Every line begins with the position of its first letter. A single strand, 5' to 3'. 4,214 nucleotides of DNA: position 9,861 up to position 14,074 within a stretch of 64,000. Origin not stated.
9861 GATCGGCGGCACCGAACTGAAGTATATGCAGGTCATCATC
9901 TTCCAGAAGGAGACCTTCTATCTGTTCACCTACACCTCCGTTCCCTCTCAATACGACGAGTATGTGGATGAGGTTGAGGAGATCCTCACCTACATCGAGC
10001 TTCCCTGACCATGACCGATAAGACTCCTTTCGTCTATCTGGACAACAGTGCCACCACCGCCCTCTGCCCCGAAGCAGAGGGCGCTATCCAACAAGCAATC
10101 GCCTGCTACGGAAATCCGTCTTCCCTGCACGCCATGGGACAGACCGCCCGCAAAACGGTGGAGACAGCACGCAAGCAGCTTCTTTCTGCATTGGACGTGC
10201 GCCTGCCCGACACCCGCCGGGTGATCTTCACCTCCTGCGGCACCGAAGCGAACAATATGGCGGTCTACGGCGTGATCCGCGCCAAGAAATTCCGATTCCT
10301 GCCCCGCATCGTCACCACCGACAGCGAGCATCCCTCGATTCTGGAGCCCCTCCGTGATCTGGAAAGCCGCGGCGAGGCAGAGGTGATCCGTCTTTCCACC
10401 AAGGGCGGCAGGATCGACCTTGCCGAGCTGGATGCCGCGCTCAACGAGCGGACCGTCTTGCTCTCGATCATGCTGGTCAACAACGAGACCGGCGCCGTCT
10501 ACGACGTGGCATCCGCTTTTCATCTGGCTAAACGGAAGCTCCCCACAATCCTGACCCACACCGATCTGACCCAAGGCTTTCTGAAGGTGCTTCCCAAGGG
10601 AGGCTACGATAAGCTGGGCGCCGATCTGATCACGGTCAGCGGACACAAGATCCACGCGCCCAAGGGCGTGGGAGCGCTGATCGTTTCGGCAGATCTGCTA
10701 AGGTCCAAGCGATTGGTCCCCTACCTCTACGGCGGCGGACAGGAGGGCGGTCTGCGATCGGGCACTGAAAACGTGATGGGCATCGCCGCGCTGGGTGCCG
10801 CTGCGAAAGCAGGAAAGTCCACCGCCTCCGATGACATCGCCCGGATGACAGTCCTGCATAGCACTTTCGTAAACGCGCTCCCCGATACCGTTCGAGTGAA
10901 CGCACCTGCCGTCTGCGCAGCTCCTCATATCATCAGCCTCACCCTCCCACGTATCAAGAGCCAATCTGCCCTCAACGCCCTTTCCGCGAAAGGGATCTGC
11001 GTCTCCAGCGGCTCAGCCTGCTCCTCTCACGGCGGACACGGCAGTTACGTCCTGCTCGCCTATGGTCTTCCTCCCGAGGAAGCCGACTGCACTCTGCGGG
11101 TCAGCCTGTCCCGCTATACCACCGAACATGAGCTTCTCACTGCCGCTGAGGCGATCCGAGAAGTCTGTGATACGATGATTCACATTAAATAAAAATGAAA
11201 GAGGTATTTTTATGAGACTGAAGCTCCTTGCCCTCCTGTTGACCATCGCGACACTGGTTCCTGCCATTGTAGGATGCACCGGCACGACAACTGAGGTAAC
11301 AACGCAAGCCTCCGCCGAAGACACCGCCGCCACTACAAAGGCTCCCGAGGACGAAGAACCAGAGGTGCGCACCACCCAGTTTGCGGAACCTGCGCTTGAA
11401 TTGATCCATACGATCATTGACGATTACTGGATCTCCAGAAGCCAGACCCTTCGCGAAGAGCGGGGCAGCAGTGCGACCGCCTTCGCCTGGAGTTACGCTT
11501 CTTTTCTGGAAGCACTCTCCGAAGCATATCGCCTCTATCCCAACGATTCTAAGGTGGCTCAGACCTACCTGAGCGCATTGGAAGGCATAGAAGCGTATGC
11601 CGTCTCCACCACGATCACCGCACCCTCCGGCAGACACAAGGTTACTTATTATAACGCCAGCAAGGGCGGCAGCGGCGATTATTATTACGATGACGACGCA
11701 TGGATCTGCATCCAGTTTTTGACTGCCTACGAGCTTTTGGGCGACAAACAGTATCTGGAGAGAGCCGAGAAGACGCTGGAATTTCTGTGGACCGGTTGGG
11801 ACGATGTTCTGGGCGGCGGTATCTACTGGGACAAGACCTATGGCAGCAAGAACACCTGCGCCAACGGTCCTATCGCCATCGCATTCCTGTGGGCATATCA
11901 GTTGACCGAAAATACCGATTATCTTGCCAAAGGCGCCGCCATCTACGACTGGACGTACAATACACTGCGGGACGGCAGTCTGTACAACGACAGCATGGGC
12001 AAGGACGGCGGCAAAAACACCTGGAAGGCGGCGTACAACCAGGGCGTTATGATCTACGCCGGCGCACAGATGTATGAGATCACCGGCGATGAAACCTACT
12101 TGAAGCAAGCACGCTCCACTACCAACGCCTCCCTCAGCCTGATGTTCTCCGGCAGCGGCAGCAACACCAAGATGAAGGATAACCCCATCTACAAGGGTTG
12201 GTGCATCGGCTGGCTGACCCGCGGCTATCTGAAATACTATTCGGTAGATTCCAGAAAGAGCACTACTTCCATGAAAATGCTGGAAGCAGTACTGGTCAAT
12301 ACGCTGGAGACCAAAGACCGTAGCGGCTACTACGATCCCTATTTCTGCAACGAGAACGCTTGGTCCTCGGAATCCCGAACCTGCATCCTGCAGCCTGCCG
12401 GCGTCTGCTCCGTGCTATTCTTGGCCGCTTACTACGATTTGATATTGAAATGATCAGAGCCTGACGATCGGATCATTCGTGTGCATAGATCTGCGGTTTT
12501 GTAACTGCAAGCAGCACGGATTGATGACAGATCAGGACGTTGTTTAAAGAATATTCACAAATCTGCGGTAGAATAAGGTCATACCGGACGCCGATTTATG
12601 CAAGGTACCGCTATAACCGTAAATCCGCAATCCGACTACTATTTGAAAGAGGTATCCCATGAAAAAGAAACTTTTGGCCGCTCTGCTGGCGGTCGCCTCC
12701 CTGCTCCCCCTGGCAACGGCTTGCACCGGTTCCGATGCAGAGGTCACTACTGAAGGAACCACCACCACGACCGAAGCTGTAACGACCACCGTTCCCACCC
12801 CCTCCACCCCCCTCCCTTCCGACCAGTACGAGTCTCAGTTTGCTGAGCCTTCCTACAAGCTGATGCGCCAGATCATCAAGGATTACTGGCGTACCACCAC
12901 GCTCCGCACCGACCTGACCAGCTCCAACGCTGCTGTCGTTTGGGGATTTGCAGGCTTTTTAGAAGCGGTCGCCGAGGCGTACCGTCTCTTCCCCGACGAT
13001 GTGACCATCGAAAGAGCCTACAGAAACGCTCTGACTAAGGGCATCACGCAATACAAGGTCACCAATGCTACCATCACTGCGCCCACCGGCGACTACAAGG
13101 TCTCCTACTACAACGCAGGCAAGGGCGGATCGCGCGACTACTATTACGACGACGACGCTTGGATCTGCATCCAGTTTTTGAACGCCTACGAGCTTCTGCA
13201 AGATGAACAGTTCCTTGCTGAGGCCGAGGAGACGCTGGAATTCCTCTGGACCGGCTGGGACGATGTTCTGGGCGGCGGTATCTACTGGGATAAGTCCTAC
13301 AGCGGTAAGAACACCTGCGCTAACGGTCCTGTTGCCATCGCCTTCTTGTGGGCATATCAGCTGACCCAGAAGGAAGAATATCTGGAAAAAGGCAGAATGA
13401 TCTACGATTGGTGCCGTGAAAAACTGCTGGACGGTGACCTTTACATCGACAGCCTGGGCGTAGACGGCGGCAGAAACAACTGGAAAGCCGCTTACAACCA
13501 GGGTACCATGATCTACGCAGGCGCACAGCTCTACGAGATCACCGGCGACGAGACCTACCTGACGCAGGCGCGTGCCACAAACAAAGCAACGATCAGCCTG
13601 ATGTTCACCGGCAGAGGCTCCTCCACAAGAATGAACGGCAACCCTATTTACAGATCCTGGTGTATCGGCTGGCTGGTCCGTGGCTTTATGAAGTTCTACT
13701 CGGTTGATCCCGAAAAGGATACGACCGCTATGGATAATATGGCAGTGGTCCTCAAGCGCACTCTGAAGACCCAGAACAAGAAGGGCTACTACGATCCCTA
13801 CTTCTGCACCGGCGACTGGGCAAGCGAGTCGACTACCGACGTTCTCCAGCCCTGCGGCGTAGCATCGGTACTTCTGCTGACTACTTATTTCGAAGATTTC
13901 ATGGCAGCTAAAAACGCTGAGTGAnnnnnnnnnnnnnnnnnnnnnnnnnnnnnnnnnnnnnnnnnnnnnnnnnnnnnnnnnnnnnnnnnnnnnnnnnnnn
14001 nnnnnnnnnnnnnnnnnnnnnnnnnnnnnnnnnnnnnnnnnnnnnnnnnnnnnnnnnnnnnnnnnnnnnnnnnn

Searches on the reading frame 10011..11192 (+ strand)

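Call 16: search_protein_families(library=pfam, proteins=[window:10011-11192:+])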
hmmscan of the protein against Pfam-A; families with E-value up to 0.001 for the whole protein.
window:10011-11192:+ (393 aa): 1 family
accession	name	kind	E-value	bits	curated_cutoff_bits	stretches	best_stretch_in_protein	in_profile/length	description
PF00266.25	Aminotran_5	-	2.4e-59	201.6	21.5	1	8-375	1-368/371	Aminotransferase class-V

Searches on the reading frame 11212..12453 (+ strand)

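Call 16: search_protein_families(library=pfam, proteins=[window:11212-12453:+])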
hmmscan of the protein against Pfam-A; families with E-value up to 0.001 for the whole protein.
window:11212-12453:+ (413 aa): 4 families
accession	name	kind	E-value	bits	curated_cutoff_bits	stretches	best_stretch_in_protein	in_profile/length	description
PF03663.20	Glyco_hydro_76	-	3.5e-29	102.9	25.9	1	86-335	29-288/366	Glycosyl hydrolase family 76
PF06662.19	C5-epim_C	-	2.9e-11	43.7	23.3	1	265-326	20-80/188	D-glucuronyl C5-epimerase C-terminus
PF07944.18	Beta-AFase-like_GH127_cat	-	0.00021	20.9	24.9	0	216-301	175-252/376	Beta-L-arabinofuranosidase, GH127 catalytic domain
PF07470.19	Glyco_hydro_88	-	0.00034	20.2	26.6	0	268-306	24-60/352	Glycosyl Hydrolase Family 88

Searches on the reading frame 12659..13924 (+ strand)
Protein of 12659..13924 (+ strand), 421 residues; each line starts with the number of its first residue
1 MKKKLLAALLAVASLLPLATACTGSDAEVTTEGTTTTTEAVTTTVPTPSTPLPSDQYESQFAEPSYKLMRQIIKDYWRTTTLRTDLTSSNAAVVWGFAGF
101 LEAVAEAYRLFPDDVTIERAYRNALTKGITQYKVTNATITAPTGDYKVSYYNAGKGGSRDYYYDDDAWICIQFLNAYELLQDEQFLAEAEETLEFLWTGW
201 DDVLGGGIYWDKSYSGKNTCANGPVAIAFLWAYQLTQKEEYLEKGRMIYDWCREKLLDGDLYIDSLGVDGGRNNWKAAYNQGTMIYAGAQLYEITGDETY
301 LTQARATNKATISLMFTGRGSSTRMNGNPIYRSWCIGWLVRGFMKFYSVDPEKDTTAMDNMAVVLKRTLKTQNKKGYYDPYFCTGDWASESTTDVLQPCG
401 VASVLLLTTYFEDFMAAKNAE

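Call 16: search_protein_families(library=pfam, proteins=[window:12659-13924:+])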
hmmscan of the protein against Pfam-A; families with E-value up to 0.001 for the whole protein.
window:12659-13924:+ (421 aa): 3 families
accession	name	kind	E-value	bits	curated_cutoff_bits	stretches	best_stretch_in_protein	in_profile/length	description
PF03663.20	Glyco_hydro_76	-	1.4e-30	107.5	25.9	1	68-391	9-334/366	Glycosyl hydrolase family 76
PF06662.19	C5-epim_C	-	7e-09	35.9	23.3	0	272-310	22-60/188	D-glucuronyl C5-epimerase C-terminus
PF07944.18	Beta-AFase-like_GH127_cat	-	0.00051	19.6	24.9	0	232-349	137-241/376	Beta-L-arabinofuranosidase, GH127 catalytic domain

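Call 18: find_encoding_contigs(protein=window:12659-13924:+, flank=3000, max_places=10)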
Protein window:12659-13924:+ (421 aa): 3 contigs read that carry it; 2 places shown.
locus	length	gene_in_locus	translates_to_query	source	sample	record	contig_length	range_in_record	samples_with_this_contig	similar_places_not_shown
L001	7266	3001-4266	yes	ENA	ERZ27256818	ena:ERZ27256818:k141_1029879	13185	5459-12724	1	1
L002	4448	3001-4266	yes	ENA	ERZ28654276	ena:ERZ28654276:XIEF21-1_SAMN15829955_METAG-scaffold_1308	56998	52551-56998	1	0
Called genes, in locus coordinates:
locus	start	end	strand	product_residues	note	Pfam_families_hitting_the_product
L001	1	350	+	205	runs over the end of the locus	-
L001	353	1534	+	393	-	PF00266:Aminotran_5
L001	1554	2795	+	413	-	PF03663:Glyco_hydro_76, PF06662:C5-epim_C (faint)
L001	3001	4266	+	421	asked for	PF03663:Glyco_hydro_76, PF06662:C5-epim_C (faint)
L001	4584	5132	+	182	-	PF06908:YpsA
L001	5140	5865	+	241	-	PF03602:Cons_hypoth95 (weak), PF08242:Methyltransf_12 (faint), PF05175:MTS, PF01170:UPF0020 (faint), PF13649:Methyltransf_25, PF13847:Methyltransf_31 (weak)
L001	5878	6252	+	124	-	-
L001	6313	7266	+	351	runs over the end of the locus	PF01820:Dala_Dala_lig_N, PF02655:ATP-grasp_3 (weak), PF02786:CPSase_L_D2, PF02222:ATP-grasp, PF07478:Dala_Dala_lig_C, PF13535:ATP-grasp_4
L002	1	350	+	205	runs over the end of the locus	-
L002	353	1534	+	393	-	PF00266:Aminotran_5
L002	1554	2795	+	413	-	PF03663:Glyco_hydro_76, PF06662:C5-epim_C (faint)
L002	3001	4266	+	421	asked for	PF03663:Glyco_hydro_76, PF06662:C5-epim_C (faint)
